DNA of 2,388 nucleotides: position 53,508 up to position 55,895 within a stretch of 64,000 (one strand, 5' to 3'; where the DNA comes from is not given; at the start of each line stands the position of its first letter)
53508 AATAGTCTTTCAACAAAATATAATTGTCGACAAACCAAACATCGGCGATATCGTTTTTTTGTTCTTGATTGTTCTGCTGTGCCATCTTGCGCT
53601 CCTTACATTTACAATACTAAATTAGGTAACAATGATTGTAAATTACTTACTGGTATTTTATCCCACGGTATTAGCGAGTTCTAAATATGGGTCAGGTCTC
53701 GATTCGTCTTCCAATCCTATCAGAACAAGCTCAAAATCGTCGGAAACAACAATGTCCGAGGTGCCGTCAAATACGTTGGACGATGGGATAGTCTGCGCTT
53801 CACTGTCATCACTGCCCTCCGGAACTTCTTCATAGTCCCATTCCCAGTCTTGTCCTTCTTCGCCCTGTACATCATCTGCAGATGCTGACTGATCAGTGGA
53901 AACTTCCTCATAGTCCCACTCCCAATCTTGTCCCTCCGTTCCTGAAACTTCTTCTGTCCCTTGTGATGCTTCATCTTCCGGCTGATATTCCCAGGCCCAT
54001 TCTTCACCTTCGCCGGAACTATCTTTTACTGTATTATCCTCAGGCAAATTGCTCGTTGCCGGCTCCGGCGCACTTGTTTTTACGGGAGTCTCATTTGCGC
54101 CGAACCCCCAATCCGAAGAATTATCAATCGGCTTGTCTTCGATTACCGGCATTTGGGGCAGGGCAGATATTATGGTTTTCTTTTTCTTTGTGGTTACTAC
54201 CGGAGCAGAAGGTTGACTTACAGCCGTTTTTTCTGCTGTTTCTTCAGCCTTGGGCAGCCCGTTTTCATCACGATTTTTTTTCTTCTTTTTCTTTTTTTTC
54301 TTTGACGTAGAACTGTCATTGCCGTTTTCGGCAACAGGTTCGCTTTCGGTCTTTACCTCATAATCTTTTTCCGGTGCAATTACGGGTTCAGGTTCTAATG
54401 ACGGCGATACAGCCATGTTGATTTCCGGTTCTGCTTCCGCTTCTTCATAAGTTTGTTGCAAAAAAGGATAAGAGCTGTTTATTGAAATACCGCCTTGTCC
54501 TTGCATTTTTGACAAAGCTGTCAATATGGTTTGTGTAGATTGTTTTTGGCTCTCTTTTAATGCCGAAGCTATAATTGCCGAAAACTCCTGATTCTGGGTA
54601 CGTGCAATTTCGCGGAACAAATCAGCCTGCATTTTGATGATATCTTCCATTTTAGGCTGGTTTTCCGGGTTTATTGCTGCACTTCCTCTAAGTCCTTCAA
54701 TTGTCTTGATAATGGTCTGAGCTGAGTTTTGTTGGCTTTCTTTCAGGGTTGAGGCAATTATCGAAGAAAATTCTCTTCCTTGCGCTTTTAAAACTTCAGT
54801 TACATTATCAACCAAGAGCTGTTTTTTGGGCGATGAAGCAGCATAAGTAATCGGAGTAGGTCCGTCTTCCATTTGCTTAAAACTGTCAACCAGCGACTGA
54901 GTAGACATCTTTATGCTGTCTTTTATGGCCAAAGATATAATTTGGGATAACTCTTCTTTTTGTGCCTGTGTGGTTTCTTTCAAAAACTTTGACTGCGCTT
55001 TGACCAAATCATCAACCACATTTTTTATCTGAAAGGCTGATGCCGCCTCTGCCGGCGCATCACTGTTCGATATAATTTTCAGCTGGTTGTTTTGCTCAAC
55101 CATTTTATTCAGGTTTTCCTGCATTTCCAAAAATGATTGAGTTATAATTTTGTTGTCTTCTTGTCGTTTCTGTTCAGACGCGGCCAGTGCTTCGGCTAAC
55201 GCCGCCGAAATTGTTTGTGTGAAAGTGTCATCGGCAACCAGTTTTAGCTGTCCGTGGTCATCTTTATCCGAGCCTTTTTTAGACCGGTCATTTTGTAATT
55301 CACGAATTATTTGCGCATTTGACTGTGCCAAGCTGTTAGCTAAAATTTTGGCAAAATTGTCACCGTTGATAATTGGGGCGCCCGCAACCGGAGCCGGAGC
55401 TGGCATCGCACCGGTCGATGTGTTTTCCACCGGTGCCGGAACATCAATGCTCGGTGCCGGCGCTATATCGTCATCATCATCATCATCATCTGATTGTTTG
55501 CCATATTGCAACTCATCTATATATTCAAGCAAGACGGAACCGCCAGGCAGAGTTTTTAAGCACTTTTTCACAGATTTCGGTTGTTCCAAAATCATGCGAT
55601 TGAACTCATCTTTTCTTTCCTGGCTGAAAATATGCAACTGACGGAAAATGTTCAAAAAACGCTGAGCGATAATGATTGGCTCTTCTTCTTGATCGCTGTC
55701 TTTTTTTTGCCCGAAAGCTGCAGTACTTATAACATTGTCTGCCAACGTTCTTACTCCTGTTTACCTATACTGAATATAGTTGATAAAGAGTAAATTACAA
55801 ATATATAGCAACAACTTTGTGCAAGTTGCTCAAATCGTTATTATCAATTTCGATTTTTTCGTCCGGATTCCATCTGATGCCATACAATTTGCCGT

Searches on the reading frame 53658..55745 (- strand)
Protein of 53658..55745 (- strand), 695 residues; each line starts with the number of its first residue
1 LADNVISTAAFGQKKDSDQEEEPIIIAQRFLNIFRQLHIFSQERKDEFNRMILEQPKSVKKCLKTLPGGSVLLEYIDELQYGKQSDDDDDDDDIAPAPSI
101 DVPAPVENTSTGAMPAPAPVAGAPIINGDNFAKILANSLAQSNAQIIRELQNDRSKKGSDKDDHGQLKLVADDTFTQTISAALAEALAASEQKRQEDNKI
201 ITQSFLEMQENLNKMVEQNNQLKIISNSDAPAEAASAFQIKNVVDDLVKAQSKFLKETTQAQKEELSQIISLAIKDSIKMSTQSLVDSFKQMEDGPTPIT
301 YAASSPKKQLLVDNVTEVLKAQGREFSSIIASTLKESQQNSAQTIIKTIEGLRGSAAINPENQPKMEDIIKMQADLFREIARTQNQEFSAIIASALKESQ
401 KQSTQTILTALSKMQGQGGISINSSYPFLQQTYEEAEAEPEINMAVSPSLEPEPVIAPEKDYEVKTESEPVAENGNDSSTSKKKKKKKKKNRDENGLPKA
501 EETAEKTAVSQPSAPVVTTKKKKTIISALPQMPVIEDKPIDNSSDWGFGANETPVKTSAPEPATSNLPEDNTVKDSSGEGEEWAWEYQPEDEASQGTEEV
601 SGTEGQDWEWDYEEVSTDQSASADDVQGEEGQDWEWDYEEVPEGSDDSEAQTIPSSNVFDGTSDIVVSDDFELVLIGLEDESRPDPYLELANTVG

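Call 5: search_protein_families(library=pfam, proteins=[window:53658-55745:-], max_evalue=0.01)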
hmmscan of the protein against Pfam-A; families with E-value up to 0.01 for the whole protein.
window:53658-55745:- (695 aa): 0 families

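Call 6: search_protein_families(library=ncbifam, proteins=[window:53658-55745:-], max_evalue=0.01)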
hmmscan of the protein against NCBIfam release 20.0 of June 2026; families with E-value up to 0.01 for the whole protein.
window:53658-55745:- (695 aa): 0 families

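Call 49: search_protein_families(library=pfam, proteins=[window:53658-55745:-], max_evalue=1)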
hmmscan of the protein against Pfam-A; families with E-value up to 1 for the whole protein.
window:53658-55745:- (695 aa): 1 family
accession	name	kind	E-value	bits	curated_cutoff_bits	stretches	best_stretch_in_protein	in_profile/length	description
PF22200.2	ExsA_N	-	0.2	12.5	27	1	241-298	55-111/136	ExsA N-terminal regulatory domain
